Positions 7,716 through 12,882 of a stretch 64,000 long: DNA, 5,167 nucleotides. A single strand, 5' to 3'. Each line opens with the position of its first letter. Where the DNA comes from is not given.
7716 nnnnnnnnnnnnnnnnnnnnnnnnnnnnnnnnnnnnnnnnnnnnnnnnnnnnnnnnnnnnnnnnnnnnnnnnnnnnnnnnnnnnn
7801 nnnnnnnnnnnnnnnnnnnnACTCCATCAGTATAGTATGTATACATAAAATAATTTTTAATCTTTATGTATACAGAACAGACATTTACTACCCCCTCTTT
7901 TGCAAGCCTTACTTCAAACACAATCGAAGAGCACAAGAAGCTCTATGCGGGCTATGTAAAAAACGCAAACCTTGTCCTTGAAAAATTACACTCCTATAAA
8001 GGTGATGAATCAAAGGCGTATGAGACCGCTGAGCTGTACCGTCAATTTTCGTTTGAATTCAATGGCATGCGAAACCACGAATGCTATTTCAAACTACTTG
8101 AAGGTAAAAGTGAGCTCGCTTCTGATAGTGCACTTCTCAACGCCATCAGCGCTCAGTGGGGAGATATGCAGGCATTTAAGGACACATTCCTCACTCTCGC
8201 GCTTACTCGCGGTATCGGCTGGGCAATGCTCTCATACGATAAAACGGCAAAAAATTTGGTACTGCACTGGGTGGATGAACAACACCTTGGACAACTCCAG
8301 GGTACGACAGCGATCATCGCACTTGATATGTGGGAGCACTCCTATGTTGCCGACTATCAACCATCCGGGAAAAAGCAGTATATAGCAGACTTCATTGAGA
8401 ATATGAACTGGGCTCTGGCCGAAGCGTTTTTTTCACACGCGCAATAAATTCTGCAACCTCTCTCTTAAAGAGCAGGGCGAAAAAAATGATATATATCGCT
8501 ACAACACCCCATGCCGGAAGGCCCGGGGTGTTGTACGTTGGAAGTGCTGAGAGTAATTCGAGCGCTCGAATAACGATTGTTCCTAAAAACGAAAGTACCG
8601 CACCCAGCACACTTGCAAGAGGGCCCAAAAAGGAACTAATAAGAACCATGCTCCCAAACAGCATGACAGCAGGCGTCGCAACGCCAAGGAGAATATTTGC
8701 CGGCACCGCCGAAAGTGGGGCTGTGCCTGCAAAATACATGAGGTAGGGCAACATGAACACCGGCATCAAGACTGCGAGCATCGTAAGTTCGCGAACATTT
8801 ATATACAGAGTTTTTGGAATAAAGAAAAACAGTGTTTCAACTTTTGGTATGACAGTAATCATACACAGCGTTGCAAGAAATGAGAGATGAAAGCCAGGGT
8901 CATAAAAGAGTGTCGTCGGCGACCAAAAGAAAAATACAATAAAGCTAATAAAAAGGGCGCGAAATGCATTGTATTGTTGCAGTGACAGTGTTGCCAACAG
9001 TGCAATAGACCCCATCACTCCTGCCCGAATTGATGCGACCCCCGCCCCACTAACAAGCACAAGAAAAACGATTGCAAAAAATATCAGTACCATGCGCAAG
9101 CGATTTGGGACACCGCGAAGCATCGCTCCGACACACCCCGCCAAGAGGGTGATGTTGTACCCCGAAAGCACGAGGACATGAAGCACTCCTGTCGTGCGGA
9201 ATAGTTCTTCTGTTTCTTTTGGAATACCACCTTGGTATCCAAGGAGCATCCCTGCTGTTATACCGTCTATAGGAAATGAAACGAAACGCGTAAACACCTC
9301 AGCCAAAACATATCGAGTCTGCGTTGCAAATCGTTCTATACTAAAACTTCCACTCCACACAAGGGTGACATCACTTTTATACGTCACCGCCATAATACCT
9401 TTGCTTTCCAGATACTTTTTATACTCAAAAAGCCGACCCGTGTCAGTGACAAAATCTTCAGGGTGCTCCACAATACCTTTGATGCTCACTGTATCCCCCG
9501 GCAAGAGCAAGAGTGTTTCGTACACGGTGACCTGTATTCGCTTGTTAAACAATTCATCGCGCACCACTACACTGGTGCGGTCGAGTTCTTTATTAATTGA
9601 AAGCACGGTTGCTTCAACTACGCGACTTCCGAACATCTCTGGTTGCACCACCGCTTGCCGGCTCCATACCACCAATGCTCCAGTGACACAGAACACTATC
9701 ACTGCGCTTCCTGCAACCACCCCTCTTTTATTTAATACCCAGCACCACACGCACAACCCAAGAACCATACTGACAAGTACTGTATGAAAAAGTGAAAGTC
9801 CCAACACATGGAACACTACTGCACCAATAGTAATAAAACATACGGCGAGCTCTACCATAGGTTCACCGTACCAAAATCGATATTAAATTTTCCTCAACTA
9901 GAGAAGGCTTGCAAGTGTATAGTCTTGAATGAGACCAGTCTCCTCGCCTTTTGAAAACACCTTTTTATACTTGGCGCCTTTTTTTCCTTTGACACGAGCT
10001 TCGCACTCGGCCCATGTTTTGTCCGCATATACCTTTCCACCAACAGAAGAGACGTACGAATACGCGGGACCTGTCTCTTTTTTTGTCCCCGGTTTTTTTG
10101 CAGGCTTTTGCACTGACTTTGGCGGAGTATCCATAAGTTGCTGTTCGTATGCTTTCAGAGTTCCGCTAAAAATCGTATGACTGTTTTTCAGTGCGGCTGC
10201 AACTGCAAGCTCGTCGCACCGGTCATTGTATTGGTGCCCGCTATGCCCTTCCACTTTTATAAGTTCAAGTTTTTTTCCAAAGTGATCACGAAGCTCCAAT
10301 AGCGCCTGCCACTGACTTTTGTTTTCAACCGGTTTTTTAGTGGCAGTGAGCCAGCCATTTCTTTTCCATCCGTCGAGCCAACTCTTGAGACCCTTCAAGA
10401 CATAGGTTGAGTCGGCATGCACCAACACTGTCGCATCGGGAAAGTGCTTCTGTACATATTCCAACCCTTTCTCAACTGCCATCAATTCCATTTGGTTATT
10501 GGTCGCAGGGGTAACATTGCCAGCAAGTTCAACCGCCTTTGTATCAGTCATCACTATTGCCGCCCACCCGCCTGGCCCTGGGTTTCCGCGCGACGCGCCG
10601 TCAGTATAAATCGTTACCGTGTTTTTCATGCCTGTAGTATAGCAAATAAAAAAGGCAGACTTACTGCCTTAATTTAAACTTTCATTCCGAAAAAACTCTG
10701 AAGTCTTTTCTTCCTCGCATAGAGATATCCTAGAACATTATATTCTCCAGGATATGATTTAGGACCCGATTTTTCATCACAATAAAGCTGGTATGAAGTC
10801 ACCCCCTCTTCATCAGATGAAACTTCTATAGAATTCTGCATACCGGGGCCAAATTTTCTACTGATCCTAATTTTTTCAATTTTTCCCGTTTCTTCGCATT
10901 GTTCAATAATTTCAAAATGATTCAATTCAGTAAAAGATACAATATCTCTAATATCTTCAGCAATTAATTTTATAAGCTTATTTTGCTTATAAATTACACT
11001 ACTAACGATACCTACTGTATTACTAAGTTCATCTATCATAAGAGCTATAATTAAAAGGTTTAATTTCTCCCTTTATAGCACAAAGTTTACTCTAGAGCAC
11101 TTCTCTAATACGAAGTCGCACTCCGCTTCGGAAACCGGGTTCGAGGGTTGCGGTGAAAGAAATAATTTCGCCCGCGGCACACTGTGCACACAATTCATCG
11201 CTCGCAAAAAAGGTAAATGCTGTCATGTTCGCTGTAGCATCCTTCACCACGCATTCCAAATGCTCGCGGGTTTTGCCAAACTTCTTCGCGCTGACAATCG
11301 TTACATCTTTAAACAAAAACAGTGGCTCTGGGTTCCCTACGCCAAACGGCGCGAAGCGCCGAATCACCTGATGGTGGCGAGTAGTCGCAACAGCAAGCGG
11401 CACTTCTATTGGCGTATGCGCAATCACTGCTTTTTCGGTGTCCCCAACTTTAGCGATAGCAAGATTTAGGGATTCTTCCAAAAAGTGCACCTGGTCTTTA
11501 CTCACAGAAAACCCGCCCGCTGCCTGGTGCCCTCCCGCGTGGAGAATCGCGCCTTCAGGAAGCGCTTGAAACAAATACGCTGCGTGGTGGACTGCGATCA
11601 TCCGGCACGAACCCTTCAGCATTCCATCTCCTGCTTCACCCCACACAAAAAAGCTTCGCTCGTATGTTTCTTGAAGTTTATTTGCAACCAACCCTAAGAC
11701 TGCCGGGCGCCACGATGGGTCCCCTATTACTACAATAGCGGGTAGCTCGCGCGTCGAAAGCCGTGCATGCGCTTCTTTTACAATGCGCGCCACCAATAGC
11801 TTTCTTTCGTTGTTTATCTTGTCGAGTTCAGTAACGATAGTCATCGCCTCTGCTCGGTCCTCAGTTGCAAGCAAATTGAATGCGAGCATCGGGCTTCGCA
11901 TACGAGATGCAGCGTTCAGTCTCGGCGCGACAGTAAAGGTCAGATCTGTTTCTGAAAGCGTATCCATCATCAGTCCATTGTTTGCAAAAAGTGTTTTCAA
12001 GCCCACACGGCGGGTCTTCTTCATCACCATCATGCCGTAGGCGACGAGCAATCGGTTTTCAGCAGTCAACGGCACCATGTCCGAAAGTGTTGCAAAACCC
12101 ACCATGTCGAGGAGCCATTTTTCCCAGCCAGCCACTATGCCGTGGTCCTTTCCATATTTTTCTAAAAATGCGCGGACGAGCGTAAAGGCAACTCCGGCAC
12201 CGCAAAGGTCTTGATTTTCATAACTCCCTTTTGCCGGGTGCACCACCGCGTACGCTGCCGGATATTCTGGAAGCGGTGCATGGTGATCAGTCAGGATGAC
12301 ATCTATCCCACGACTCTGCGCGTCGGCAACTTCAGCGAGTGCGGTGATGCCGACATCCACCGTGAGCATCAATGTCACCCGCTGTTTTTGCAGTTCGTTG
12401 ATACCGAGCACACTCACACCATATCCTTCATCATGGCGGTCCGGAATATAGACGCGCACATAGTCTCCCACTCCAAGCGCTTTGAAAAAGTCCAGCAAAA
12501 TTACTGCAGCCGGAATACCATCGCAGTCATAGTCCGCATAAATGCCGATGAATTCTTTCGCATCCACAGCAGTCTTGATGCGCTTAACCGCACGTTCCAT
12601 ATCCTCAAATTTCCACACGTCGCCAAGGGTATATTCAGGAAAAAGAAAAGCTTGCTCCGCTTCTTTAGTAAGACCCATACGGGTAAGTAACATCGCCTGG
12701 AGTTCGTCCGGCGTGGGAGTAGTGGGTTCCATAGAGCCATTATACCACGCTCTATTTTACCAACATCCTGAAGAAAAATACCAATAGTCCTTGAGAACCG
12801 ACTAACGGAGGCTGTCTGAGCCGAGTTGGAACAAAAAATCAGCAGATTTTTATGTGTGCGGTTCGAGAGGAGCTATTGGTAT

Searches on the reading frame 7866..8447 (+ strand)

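Call 51: search_protein_families(library=pfam, proteins=[window:7866-8447:+], max_evalue=0.001)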
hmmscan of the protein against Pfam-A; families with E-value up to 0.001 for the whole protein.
window:7866-8447:+ (193 aa): 2 families
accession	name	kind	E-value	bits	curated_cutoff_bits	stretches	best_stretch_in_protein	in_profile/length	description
PF02777.23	Sod_Fe_C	-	2.3e-21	76.2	20.9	1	88-186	3-100/102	Iron/manganese superoxide dismutases, C-terminal domain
PF00081.27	Sod_Fe_N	-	5.8e-06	27.1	27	1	23-78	27-81/82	Iron/manganese superoxide dismutases, alpha-hairpin domain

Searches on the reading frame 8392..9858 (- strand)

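Call 20: search_protein_families(library=pfam, proteins=[window:8392-9858:-], max_evalue=0.01)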
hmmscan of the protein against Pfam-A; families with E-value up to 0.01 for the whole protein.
window:8392-9858:- (488 aa): 2 families
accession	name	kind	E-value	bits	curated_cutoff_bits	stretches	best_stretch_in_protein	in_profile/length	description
PF03772.21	Competence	-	6.1e-36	124.6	23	1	204-466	1-267/270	Competence protein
PF13567.11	DUF4131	-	3.7e-09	36.9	31.6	1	27-160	9-158/165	Domain of unknown function (DUF4131)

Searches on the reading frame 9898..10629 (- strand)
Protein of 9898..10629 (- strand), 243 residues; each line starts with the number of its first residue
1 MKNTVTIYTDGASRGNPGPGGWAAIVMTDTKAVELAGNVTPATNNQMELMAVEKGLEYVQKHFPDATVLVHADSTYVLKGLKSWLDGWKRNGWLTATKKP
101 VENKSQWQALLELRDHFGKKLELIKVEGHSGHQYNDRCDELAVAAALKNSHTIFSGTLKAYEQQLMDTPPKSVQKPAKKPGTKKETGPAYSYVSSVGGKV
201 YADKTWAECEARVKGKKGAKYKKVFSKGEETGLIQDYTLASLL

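Call 20: search_protein_families(library=pfam, proteins=[window:9898-10629:-], max_evalue=0.01)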
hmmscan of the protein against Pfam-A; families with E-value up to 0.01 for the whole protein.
window:9898-10629:- (243 aa): 3 families
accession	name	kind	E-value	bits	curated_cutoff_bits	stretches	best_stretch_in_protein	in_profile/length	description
PF00075.30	RNase_H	-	2e-35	122.4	25.8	1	3-146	2-140/141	RNase H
PF01693.22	Cauli_VI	-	5.2e-05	23.8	21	1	201-223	14-34/44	Ribonuclease H1 N-terminal domain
PF07598.16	DUF1561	-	0.0065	15.2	25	1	189-238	237-286/625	Protein of unknown function (DUF1561)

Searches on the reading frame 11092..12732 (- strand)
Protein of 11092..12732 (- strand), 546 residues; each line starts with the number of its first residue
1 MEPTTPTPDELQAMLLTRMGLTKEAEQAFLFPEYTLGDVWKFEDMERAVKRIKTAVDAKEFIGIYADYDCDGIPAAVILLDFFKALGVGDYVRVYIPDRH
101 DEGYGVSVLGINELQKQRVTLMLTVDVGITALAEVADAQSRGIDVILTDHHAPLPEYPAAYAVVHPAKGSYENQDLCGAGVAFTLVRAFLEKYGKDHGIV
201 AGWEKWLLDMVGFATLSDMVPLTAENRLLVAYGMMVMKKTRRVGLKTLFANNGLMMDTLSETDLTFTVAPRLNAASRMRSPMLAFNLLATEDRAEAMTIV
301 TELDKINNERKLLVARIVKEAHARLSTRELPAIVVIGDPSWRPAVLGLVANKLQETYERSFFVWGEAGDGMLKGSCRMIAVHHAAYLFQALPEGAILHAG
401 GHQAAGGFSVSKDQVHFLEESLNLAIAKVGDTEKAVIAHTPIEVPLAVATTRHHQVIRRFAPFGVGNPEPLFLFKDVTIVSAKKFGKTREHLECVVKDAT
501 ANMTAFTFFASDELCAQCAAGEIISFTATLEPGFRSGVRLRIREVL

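Call 20: search_protein_families(library=pfam, proteins=[window:11092-12732:-], max_evalue=0.01)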
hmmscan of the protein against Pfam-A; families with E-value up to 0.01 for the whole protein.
window:11092-12732:- (546 aa): 3 families
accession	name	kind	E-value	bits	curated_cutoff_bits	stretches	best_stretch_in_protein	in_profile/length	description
PF01368.27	DHH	-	9e-19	68.4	28.1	1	62-191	2-104/125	DHH family, N-terminal domain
PF17768.7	RecJ_OB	-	1.5e-14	54.4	27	1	443-531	4-91/107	RecJ OB domain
PF02272.25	DHHA1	-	6.1e-06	27.1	25.9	1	336-423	9-97/102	DHHA1 domain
